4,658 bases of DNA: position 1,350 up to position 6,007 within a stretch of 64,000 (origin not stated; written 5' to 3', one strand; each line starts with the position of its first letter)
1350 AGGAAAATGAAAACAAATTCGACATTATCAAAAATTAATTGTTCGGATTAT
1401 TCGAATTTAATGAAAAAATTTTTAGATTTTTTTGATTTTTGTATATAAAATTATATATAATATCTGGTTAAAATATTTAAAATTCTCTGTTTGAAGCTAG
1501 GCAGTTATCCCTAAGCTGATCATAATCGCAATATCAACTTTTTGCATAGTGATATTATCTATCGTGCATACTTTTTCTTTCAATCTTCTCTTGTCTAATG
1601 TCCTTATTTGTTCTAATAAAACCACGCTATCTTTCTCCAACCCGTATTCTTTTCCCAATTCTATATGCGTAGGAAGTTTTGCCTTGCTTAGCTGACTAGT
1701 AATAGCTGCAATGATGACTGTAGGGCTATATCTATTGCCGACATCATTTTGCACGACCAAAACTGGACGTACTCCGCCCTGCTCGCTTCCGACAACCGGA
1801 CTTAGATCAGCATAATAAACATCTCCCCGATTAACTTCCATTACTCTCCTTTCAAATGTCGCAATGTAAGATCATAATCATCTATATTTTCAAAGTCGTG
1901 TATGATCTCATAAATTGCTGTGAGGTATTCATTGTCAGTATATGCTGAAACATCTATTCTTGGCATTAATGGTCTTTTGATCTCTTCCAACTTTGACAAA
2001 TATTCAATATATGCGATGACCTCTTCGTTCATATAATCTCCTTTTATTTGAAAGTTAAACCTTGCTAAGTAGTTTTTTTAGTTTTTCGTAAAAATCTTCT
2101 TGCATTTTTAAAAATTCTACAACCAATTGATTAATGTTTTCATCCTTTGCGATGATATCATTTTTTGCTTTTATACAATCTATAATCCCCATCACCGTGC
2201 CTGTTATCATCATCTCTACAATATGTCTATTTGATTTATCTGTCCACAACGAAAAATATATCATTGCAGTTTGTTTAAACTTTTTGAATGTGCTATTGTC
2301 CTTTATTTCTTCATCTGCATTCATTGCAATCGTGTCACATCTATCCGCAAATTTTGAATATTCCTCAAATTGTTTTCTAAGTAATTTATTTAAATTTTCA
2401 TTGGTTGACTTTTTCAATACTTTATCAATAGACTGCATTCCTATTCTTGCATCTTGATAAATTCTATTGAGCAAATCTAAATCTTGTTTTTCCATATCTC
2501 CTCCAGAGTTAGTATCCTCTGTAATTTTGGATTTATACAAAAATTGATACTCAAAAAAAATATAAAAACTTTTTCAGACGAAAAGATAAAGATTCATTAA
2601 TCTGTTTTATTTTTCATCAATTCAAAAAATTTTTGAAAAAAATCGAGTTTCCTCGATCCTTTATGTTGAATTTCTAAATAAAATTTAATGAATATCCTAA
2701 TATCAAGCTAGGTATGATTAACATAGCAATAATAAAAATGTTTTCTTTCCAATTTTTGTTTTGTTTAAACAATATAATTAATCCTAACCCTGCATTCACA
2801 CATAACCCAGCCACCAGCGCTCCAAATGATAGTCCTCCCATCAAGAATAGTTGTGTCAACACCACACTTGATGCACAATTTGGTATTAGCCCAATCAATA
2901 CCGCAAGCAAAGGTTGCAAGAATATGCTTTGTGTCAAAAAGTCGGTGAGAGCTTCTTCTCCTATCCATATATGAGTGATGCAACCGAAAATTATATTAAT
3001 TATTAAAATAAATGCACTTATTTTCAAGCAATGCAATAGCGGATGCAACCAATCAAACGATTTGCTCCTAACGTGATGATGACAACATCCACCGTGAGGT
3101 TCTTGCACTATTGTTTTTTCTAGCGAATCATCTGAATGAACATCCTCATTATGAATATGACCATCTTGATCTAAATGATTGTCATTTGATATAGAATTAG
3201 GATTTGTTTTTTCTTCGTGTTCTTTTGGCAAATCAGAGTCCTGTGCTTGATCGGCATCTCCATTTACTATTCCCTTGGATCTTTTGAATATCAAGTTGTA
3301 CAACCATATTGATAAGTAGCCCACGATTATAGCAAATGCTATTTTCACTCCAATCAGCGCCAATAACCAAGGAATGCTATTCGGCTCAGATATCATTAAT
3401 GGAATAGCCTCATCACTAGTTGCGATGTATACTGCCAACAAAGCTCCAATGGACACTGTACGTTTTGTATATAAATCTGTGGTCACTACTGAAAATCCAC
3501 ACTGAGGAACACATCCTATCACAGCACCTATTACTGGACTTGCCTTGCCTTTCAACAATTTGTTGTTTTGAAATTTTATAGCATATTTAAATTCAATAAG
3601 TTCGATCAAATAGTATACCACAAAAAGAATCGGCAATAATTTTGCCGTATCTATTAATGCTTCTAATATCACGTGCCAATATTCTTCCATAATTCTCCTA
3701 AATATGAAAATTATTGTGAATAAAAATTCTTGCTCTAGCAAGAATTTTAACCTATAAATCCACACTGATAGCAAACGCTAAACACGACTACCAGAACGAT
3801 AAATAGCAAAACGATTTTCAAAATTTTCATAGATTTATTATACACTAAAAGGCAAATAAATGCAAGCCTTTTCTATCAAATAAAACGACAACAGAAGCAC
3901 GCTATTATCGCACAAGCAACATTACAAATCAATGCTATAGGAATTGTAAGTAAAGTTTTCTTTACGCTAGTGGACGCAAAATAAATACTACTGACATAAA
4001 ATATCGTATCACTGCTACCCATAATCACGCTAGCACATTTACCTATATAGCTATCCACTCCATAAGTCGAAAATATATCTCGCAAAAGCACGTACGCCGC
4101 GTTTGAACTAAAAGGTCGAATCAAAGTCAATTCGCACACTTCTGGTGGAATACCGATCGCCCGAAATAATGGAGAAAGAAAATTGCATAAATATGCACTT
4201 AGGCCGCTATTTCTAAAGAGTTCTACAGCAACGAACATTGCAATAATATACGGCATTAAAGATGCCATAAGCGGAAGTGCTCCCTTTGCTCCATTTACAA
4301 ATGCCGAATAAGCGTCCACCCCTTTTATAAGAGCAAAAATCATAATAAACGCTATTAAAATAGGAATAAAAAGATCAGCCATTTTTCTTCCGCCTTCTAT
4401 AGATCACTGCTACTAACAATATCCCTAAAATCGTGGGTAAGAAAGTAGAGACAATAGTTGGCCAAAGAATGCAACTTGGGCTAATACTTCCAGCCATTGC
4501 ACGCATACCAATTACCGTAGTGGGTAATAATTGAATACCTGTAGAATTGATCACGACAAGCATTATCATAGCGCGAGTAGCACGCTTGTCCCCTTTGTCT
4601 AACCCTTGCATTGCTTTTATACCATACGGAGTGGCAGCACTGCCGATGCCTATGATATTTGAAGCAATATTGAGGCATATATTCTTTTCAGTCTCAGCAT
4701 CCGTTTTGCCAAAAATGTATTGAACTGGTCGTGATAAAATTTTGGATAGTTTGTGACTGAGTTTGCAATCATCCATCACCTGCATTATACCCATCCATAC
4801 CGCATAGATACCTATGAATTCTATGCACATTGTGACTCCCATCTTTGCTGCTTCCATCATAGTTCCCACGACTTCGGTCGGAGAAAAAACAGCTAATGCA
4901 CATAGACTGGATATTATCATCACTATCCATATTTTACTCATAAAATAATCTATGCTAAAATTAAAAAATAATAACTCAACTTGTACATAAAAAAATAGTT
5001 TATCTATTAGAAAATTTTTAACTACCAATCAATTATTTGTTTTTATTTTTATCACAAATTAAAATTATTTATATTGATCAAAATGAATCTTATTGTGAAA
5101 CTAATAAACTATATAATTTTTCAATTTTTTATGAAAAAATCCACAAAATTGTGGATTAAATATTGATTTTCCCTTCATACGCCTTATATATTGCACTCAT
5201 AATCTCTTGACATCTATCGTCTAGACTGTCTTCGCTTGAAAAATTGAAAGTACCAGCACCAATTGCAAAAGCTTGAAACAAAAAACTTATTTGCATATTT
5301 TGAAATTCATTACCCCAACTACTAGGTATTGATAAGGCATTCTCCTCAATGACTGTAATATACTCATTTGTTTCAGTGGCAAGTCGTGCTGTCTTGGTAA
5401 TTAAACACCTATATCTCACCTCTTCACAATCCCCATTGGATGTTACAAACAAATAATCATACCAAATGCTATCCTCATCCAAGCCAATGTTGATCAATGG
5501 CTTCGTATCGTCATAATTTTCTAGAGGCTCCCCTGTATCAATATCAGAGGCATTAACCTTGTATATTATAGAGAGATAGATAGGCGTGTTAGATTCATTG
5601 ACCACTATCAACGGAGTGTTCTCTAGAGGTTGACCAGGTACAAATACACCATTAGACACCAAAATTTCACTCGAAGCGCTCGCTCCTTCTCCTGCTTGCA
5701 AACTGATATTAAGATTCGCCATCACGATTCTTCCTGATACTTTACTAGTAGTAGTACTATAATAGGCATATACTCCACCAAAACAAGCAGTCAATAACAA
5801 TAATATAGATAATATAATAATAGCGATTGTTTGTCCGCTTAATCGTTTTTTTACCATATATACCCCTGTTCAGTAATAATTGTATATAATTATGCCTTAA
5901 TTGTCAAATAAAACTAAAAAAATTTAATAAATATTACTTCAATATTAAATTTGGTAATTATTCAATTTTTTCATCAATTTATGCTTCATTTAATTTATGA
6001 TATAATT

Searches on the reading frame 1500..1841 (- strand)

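Call 82: search_protein_families(library=pfam, proteins=[window:1500-1841:-], max_evalue=0.00001)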
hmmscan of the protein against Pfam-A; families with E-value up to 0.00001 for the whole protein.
window:1500-1841:- (114 aa): 1 family
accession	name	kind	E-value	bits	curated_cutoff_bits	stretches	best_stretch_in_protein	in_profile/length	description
PF02452.23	PemK_toxin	-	6.9e-37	126.4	23.1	1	5-109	2-108/109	PemK-like, MazF-like toxin of type II toxin-antitoxin system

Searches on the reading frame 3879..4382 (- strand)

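Call 10: search_protein_families(library=pfam, proteins=[window:3879-4382:-], max_evalue=1)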
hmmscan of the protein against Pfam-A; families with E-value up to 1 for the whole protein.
window:3879-4382:- (168 aa): 2 families
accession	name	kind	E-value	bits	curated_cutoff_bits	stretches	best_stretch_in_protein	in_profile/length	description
PF07670.19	Gate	-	7.3e-10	39.7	29.6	1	41-138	3-101/104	Nucleoside recognition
PF19437.4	VCIP135_N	-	0.038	14.1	27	1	51-78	78-105/169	VCIP135 N-terminal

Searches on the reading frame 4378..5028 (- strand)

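Call 10: search_protein_families(library=pfam, proteins=[window:4378-5028:-], max_evalue=1)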
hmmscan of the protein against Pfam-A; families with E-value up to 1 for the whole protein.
window:4378-5028:- (217 aa): 2 families
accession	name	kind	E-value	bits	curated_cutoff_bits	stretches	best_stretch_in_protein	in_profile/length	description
PF07670.19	Gate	-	3.4e-06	27.9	29.6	1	69-176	2-101/104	Nucleoside recognition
PF09843.14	DUF2070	-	0.75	8.5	30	0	3-77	100-171/561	Predicted membrane protein (DUF2070)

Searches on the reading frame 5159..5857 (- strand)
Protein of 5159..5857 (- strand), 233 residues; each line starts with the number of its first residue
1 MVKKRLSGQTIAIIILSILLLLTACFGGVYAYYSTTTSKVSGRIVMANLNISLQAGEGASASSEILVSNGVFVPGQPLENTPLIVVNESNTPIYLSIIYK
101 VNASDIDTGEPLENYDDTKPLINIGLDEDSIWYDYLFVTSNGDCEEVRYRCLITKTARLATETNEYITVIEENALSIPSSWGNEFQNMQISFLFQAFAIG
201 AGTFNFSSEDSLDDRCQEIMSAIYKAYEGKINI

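Call 3: search_protein_families(library=pfam, proteins=[window:5159-5857:-], max_evalue=1)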
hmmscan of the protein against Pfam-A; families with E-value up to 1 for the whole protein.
window:5159-5857:- (233 aa): 2 families
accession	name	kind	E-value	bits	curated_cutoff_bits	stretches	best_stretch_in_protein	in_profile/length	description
PF23928.1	DUF7266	-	0.24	11.6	27.6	1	10-52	15-57/145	Family of unknown function (DUF7266)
PF12389.13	Peptidase_M73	-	0.25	11.6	22.5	1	11-54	6-48/196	Camelysin metallo-endopeptidase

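Call 4: search_protein_families(library=ncbifam, proteins=[window:5159-5857:-], max_evalue=1)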
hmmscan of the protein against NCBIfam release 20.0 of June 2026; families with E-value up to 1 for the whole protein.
window:5159-5857:- (233 aa): 0 families

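Call 35: search_solved_structures(query=A3, max_evalue=10, show_alignments=2)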
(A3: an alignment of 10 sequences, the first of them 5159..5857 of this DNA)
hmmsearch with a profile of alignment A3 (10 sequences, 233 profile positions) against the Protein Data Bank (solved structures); distinct sequences matched with E-value up to 10: 0.

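Call 36: search_protein_families(library=pfam, alignment_id=A3, max_evalue=1)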
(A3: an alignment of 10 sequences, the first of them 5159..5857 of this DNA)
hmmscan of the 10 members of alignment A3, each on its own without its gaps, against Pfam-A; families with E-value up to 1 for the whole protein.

A. member 1, window:5159-5857:- (233 aa): 2 families
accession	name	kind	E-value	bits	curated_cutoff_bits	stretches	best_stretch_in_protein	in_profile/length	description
PF23928.1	DUF7266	-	0.24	11.6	27.6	1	10-52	15-57/145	Family of unknown function (DUF7266)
PF12389.13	Peptidase_M73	-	0.25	11.6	22.5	1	11-54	6-48/196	Camelysin metallo-endopeptidase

B. families by the number of members that match (of 10 scanned): 7 families
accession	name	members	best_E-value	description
PF12389.13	Peptidase_M73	4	0.0041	Camelysin metallo-endopeptidase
PF23928.1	DUF7266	3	0.03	Family of unknown function (DUF7266)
PF22852.1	SoxE_N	2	0.0058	Sulfocyanin, N-terminal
PF14155.11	DUF4307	2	0.14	Domain of unknown function (DUF4307)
PF18394.6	TBK1_CCD1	1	0.0078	TANK-binding kinase 1 coiled-coil domain 1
PF06531.16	DUF1108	1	0.0086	Protein of unknown function (DUF1108)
PF13786.12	DUF4179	1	0.49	Domain of unknown function (DUF4179)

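Call 55: find_homologous_proteins(query=window:5159-5857:-, max_evalue=0.001)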
Query window:5159-5857:- (233 aa): 95 proteins with E <= 0.001 among 515 candidates.
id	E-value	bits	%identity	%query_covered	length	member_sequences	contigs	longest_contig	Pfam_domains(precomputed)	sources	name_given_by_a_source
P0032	2.5e-144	497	98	100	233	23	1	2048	-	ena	-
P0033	1.6e-124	432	85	100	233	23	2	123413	-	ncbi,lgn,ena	-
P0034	3.6e-116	405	80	100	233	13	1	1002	-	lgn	-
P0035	2.3e-114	399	79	100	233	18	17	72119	-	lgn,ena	-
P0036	3.8e-114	398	79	100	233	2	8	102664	-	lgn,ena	-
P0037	5.8e-113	394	78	100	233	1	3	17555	-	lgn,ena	-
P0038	1.5e-110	386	77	98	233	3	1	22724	-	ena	-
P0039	6.9e-107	374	75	100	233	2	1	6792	-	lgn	-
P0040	4.2e-71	257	57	100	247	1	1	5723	-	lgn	-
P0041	8.4e-69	250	56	96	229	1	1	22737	-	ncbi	-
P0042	1.2e-68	249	54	100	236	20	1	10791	-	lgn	-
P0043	2.1e-65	239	52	100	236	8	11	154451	-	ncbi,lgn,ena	-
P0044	5.3e-64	234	54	98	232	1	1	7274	-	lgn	-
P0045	1.2e-61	226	51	97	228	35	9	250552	-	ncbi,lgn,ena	-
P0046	5.2e-61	224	54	96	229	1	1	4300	-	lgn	-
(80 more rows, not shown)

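Call 70: predict_structure(alignment_id=A5)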
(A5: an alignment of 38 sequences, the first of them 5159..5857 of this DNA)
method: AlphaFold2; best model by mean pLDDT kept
length: 233 residues; sequences in the alignment: 38
mean_pLDDT: 77.9   pTM: 0.69
mean pLDDT of the five models: 77.9, 77.3, 76.6, 74.1, 74.0
residues with pLDDT >= 90: 46; 70-90: 133; 50-70: 33; < 50: 21
segments of 3 or more residues with pLDDT < 50: 1-3, 30-47
pLDDT, mean of each block of 10 residues (from residue 1): 65 90 70 39 40 59 60 79 82 90 86 83 85 93 88 90 75 85 80 87 88 94 86 78
secondary structure, 60 per line:
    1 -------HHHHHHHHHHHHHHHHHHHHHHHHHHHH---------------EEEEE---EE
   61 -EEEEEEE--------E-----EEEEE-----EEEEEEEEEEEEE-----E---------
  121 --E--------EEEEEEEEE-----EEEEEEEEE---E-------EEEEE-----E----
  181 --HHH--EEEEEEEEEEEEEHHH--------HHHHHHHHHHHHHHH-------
elements in order: H8-35 E51-55 E62-68 E83-87 E93-105 E132-140 E146-154 E166-170 E188-200 H212-226

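Call 73: fold_search(model_id=the predicted structure, library=pdb)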
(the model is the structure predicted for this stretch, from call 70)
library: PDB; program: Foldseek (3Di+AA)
matches with E <= 10: 830; with E <= 0.001: 0
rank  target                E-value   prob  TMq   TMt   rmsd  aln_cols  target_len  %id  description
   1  6qig_A                1.3e-02  0.33  0.16  0.09  13.2       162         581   10  Metalloproteinase (released 2019-09-04)
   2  1h6x                  1.4e-02  0.47  0.19  0.25  16.1       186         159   10  The role of conserved amino acids in the cleft of the C-terminal family 22 carbohydrate binding module of Clostridium th (released 2002-06-27)
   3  3ghn_A                2.7e-02  0.28  0.16  0.12  11.8       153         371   12  Crystal structure of the exosite-containing fragment of human ADAMTS13 (form-2) (released 2009-10-27)
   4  2xvk                  2.9e-02  0.09  0.11  0.04  19.8       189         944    9  crystal structure of alpha-xylosidase (GH31) from Cellvibrio japonicus in complex with 5-fluoro-alpha-D-xylopyranosyl fl (released 2011-04-13)
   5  8bp8_C                3.4e-02  0.08  0.14  0.06  19.9       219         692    9  SPA of Trypsin untreated Rotavirus TLP spike (released 2023-04-05)
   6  1w90_B                3.5e-02  0.13  0.15  0.17  14.2       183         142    9  CBM29-2 mutant D114A: Probing the Mechanism of Ligand Recognition by Family 29 Carbohydrate Binding Modules (released 2005-03-18)
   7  2xvg                  3.5e-02  0.06  0.09  0.04  18.2       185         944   10  crystal structure of alpha-xylosidase (GH31) from Cellvibrio japonicus (released 2011-04-13)
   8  1gu3_A                3.9e-02  0.08  0.10  0.14  16.9       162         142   10  CBM4 structure and function (released 2002-09-26)
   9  9yc3_B                5.8e-02  0.16  0.15  0.24  14.3       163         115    8  Crystal structure of malaria transmission-blocking antigen PfHAP2 domain 3 in complex with nanobody WNb 334 (released 2025-12-31)
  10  6gk4_F                5.8e-02  0.10  0.12  0.18  14.2       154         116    7  Human NBD1 of CFTR in complex with nanobodies D12 and T8 (released 2019-06-19)
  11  8ygr_A                6.4e-02  0.08  0.12  0.11  19.1       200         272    8  Cryo-EM structure of partial VP4 from simian rotavirus SA11 (released 2025-02-12)
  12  4r7x_A                7.2e-02  0.15  0.16  0.23  15.5       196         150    9  Crystal structure of N-lobe of human ARRDC3(1-180) (released 2014-10-01)
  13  1oh3_A                7.2e-02  0.10  0.15  0.18  14.3       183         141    9  E78R mutant of a carbohydrate binding module family 29 (released 2004-05-27)
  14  3frp_G                7.6e-02  0.21  0.18  0.20  15.7       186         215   11  Crystal Structure of Cobra Venom Factor, a Co-factor for C3- and C5 convertase CVFBb (released 2009-04-28)
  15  3vn4_A                8.0e-02  0.16  0.16  0.12  13.4       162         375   11  Crystal structure of the exosite-containing fragment of human ADAMTS13 (P475S mutant) (released 2012-12-26)
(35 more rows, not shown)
